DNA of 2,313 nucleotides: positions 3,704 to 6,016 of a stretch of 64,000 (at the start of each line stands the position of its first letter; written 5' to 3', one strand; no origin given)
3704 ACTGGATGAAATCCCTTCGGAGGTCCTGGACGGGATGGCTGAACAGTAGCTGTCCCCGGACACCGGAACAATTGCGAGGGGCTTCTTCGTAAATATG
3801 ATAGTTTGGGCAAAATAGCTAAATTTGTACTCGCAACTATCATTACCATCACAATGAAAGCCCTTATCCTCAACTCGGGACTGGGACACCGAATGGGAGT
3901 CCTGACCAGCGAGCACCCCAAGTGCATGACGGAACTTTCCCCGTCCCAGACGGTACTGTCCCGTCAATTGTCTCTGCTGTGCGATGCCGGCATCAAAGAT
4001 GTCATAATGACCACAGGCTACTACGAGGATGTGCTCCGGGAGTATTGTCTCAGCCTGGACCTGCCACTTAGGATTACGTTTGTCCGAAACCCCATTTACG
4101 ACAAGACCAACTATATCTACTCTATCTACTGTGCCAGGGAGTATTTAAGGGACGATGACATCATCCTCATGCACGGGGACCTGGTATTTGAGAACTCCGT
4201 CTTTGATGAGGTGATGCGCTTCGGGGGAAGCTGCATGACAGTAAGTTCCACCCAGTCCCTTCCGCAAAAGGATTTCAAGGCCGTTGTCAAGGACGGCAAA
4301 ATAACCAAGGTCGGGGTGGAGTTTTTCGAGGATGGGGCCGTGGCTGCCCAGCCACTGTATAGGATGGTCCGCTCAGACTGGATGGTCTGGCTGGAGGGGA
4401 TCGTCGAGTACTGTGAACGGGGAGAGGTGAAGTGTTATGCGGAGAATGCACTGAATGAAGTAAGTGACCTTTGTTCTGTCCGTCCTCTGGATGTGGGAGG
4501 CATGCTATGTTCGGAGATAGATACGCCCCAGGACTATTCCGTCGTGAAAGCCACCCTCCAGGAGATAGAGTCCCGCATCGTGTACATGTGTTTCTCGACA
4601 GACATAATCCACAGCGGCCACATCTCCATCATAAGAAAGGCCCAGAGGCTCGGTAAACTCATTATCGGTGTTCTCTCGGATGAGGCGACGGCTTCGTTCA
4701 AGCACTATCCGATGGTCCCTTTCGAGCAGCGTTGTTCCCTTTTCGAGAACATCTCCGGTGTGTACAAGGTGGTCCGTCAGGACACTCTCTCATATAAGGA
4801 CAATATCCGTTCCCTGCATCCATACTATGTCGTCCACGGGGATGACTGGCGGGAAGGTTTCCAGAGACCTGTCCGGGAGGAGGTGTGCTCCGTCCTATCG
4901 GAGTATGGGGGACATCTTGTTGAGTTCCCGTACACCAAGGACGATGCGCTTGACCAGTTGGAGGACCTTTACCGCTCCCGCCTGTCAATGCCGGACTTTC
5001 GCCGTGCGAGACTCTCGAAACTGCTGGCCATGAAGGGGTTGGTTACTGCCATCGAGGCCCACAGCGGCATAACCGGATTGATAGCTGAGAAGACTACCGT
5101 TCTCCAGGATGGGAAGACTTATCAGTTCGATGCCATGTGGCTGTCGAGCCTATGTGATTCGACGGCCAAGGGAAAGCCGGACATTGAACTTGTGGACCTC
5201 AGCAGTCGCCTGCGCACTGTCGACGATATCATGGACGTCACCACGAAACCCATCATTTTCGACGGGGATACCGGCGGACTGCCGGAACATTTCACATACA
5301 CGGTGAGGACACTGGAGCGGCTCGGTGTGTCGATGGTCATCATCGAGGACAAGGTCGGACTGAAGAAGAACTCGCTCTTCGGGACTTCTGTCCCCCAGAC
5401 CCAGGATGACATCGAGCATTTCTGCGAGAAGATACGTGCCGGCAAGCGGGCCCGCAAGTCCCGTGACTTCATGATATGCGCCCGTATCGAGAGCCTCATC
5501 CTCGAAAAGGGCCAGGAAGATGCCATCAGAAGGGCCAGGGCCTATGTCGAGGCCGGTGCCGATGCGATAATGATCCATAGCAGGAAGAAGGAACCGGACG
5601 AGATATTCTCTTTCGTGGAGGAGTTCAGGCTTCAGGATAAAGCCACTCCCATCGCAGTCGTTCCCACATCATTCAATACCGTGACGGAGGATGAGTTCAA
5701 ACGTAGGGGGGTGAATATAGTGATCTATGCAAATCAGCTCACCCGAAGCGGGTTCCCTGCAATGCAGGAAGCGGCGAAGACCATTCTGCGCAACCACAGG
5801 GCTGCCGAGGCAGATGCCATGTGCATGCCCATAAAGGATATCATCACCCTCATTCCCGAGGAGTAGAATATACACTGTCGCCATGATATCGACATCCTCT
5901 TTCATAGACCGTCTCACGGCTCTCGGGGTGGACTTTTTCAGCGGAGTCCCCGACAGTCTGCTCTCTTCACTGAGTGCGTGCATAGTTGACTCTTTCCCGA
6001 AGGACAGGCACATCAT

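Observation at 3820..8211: Compact phosphonate operon ending in an alcohol dehydrogenase, not an aminotransferase: predicted 2-hydroxyethylphosphonate (CMP-activated) pathway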

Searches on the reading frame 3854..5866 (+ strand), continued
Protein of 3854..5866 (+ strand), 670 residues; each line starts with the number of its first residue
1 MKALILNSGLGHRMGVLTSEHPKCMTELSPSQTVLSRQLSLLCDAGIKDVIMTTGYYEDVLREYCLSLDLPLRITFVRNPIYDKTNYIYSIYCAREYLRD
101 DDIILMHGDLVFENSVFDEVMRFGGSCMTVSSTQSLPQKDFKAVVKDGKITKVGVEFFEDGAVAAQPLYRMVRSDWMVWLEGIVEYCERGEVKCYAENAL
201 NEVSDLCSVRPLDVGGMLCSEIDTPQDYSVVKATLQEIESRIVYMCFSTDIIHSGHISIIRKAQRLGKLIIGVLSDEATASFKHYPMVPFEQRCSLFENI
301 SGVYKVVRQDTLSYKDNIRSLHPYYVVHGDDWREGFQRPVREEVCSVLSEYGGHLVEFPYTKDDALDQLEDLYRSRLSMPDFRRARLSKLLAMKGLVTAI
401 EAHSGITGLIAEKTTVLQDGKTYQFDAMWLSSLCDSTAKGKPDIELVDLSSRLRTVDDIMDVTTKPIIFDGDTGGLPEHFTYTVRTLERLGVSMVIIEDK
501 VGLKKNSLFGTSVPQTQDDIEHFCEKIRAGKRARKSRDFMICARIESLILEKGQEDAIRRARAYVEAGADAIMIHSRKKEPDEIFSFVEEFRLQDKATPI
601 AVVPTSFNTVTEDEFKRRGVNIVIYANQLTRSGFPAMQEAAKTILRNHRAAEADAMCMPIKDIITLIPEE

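Call 65: search_protein_families(library=pfam, proteins=[L095:16161-16988:+, L110:561-1682:+, L099:16826-17875:+, L119:2199-2807:+, L091:4580-5296:+, L113:5928-7115:+, L089:17932-19143:+, L141:2294-3568:+, L126:1719-2861:+], max_evalue=0.00001)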
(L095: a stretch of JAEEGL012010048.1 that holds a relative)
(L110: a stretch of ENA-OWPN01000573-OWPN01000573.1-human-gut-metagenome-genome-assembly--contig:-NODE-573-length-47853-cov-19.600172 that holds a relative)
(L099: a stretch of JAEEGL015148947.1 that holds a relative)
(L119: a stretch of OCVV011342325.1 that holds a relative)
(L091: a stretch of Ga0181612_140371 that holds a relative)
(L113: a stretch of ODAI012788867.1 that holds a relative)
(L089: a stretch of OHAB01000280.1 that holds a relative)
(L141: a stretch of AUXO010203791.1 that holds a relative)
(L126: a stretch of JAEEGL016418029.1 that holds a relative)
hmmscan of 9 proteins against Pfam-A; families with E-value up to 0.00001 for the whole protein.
L095:16161-16988:+ (275 aa): 1 family
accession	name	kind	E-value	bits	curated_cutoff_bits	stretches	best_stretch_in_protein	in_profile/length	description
PF04991.19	LicD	-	8.1e-41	141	22.6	1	24-252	1-227/227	LicD family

L110:561-1682:+ (373 aa): 3 families
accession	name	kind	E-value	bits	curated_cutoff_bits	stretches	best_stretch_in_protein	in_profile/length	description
PF01041.23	DegT_DnrJ_EryC1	-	4.2e-83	280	19.8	1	12-366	6-357/360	DegT/DnrJ/EryC1/StrS aminotransferase family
PF00155.27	Aminotran_1_2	-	4.2e-11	43.1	19.7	1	24-156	39-189/361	Aminotransferase class I and II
PF00266.25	Aminotran_5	-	1.1e-07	31.6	21.5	1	47-158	62-181/371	Aminotransferase class-V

L099:16826-17875:+ (349 aa): 5 families
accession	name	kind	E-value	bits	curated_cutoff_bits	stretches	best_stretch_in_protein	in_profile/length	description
PF01370.27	Epimerase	-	2e-42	145.7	20.9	1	31-272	1-240/240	NAD dependent epimerase/dehydratase family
PF16363.11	GDP_Man_Dehyd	-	1.5e-19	71.1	27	1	32-274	1-250/332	GDP-mannose 4,6 dehydratase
PF04321.23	RmlD_sub_bind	-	1.3e-11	44.6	27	1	30-341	2-283/287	RmlD substrate binding domain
PF01073.25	3Beta_HSD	-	1.7e-11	44.2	22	1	32-190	1-158/280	3-beta hydroxysteroid dehydrogenase/isomerase family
PF07993.18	NAD_binding_4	-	1.4e-10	41.2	20.1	1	101-221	89-220/258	Male sterility protein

L119:2199-2807:+ (202 aa): 1 family
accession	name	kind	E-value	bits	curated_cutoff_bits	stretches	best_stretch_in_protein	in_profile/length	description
PF02397.22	Bac_transf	-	2.2e-59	200.4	27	1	7-182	1-178/179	Bacterial sugar transferase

L091:4580-5296:+ (238 aa): 2 families
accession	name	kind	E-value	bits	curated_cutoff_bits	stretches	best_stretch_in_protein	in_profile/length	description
PF01128.25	IspD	-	1.6e-33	116.7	27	1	4-225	3-215/221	2-C-methyl-D-erythritol 4-phosphate cytidylyltransferase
PF12804.13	NTP_transf_3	-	4.2e-08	34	27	1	4-139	1-124/160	MobA-like NTP transferase domain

L113:5928-7115:+ (395 aa): 1 family
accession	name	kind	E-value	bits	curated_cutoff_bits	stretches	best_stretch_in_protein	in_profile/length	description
PF04464.20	Glyphos_transf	-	3.5e-81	273.5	22.1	1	35-390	10-367/367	CDP-Glycerol:Poly(glycerophosphate) glycerophosphotransferase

L089:17932-19143:+ (403 aa): 5 families
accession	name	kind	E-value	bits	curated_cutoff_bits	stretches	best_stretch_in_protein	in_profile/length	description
PF13535.11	ATP-grasp_4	-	6.3e-11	42.6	27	1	140-281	2-157/160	ATP-grasp domain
PF18603.7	LAL_C2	-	4.9e-10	40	29.4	1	328-401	2-75/78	L-amino acid ligase C-terminal domain 2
PF01071.24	GARS_A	-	2.5e-08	34.4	27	1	104-209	1-110/194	Phosphoribosylglycinamide synthetase, ATP-grasp (A) domain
PF02786.22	CPSase_L_D2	-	3.9e-07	30.2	19.8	1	113-306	9-206/211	Carbamoyl-phosphate synthase L chain, ATP binding domain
PF08443.16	RimK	-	7.5e-06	26.1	21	0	105-188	3-82/188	RimK-like ATP-grasp domain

L141:2294-3568:+ (424 aa): 3 families
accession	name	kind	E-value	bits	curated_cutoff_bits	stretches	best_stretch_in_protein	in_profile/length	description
PF15632.11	ATPgrasp_Ter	-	1.9e-18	67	29.1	1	170-285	3-110/131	ATP-grasp in the biosynthetic pathway with Ter operon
PF13535.11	ATP-grasp_4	-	6.5e-08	32.8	27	1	159-264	42-156/160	ATP-grasp domain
PF02655.19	ATP-grasp_3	-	5.3e-06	27.1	23.2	1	110-264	3-160/160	ATP-grasp domain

L126:1719-2861:+ (380 aa): 4 families
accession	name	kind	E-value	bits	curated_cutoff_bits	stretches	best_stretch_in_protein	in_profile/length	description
PF00534.26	Glycos_transf_1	-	1e-23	84.2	26.4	1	198-351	8-159/172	Glycosyl transferases group 1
PF13692.12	Glyco_trans_1_4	-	4e-18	66.5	27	1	210-335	6-128/142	Glycosyl transferases group 1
PF13439.12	Glyco_transf_4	-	2.8e-13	50.7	28.5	1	70-180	46-168/170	Glycosyltransferase Family 4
PF20706.3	GT4-conflict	-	4.7e-07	29.6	26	1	218-325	212-323/385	Family 4 Glycosyltransferase in conflict systems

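Call 84: search_dna_similar(query=window:3854-5866:+, collection=plasmids, mode=protein, max_rows=40, max_evalue=1e-30)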
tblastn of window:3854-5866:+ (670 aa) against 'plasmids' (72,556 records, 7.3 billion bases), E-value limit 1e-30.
Records with a match: 82; places in all: 82; records where one place covers at least 80% of the query: 1.
Best place of each record, by identity: 60-80% 1; <60% 81.
By first word of the organism name: Candidatus 22; Bradyrhizobium 10; Mycetohabitans 9; Rhizobium 7; Pantoea 7; Sinorhizobium 6; Burkholderia 5; Agrobacterium 3; Mesorhizobium 2; Streptomyces 2; and 9 more.
By predicted mobility (MOB-suite, as given by PLSDB): non-mobilizable 66; conjugative 13; mobilizable 3.
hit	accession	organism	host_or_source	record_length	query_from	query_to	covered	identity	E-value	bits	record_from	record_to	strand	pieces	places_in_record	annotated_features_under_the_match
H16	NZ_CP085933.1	Segatella copri DSM 18205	-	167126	1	670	100%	71.9%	0e+0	1040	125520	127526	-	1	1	aepX: phosphoenolpyruvate mutase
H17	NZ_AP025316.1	Fulvitalea axinellae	-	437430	241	668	64%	53.5%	3e-146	477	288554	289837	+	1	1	aepX: phosphoenolpyruvate mutase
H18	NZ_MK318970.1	Rhizobium rhizogenes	-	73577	380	668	43%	52.8%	2e-88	309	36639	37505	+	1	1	aepX: phosphoenolpyruvate mutase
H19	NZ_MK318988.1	Rhizobium rhizogenes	-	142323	380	668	43%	52.8%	2e-88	309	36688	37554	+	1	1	aepX: phosphoenolpyruvate mutase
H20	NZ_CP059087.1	Pantoea agglomerans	Allium cepa,diseased onion bulb,bulb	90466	385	668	42%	51.2%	6e-81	288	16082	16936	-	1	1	aepX: phosphoenolpyruvate mutase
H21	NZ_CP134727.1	Pantoea agglomerans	Allium cepa,cell culture,bulb ...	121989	385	668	42%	51.2%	6e-81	288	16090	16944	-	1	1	aepX: phosphoenolpyruvate mutase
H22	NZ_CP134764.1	Pantoea agglomerans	Allium cepa,cell culture,bulb ...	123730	385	668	42%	51.2%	6e-81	288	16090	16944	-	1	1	aepX: phosphoenolpyruvate mutase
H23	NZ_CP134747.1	Pantoea agglomerans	Allium cepa,cell culture,leaf ...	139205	385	668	42%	51.2%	6e-81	288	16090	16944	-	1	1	aepX: phosphoenolpyruvate mutase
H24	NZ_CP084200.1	Pantoea agglomerans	Allium cepa,mixed culture,whole plant ...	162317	385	668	42%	51.2%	6e-81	288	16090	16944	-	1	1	aepX: phosphoenolpyruvate mutase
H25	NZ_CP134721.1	Pantoea agglomerans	Allium cepa,cell culture,bulb ...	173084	385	668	42%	51.2%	6e-81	288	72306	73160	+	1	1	aepX: phosphoenolpyruvate mutase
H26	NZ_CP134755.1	Pantoea agglomerans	Allium cepa,cell culture,bulb ...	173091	385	668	42%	51.2%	6e-81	288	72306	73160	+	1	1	aepX: phosphoenolpyruvate mutase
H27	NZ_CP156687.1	Burkholderia stagnalis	Bacterial cells,soils collected in ...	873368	377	668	44%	49.3%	4e-82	291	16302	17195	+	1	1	aepX: phosphoenolpyruvate mutase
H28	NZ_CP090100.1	Rhizobium leguminosarum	Trifolium pratense,Cell culture,Plant ...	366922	387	664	41%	49.6%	3e-77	277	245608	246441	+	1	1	aepX: phosphoenolpyruvate mutase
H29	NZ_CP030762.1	Rhizobium leguminosarum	Genomic DNA from Bacterial pure culture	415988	387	664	41%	49.6%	3e-77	277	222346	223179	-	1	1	aepX: phosphoenolpyruvate mutase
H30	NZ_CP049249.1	Rhizobium rhizoryzae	cell culture,soil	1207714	387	664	41%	48.2%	8e-76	273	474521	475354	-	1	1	none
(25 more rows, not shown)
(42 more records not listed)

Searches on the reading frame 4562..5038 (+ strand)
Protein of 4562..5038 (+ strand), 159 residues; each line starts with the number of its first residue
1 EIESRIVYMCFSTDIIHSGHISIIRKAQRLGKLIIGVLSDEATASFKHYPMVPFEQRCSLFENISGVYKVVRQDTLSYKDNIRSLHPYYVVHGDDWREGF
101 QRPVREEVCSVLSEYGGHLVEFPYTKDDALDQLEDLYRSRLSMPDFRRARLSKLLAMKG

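Call 36: search_solved_structures(query=window:4562-5038:+, max_evalue=0.01, show_alignments=2)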
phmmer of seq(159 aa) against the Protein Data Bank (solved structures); distinct sequences matched with E-value up to 0.01: 11.
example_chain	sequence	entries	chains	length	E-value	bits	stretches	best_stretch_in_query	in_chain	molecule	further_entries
5x3d_A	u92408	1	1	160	1.2e-38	135.4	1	4-127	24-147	Phosphoenolpyruvate phosphomutase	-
3elb_A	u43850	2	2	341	2.3e-09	40.2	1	13-96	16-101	Ethanolamine-phosphate cytidylyltransferase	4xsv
2b7l_A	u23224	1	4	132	3.2e-07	33.3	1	12-101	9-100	glycerol-3-phosphate cytidylyltransferase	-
1coz_A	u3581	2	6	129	7.2e-06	28.9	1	12-101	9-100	PROTEIN (GLYCEROL-3-PHOSPHATE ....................) | glycerol-3-phosphate cytidylyltransferase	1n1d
5x9q_A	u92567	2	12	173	5.9e-05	25.9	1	6-129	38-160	Putative cytidylyltransferase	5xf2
3hl4_A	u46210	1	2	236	0.0009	22.1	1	8-87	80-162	Choline-phosphate cytidylyltransferase A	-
4mvc_A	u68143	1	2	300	0.0014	21.4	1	8-86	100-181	Choline-phosphate cytidylyltransferase A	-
4mvd_B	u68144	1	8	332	0.0017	21.2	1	8-86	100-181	Choline-phosphate cytidylyltransferase A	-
9hsg_A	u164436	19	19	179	0.0032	20.3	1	6-72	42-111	choline-phosphate cytidylyltransferase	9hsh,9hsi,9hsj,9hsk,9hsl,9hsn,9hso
9hsm_A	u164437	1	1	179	0.0032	20.3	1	6-72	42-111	choline-phosphate cytidylyltransferase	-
4zcp_A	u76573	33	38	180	0.0032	20.3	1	6-72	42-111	Cholinephosphate cytidylyltransferase | Choline-phosphate cytidylyltransferase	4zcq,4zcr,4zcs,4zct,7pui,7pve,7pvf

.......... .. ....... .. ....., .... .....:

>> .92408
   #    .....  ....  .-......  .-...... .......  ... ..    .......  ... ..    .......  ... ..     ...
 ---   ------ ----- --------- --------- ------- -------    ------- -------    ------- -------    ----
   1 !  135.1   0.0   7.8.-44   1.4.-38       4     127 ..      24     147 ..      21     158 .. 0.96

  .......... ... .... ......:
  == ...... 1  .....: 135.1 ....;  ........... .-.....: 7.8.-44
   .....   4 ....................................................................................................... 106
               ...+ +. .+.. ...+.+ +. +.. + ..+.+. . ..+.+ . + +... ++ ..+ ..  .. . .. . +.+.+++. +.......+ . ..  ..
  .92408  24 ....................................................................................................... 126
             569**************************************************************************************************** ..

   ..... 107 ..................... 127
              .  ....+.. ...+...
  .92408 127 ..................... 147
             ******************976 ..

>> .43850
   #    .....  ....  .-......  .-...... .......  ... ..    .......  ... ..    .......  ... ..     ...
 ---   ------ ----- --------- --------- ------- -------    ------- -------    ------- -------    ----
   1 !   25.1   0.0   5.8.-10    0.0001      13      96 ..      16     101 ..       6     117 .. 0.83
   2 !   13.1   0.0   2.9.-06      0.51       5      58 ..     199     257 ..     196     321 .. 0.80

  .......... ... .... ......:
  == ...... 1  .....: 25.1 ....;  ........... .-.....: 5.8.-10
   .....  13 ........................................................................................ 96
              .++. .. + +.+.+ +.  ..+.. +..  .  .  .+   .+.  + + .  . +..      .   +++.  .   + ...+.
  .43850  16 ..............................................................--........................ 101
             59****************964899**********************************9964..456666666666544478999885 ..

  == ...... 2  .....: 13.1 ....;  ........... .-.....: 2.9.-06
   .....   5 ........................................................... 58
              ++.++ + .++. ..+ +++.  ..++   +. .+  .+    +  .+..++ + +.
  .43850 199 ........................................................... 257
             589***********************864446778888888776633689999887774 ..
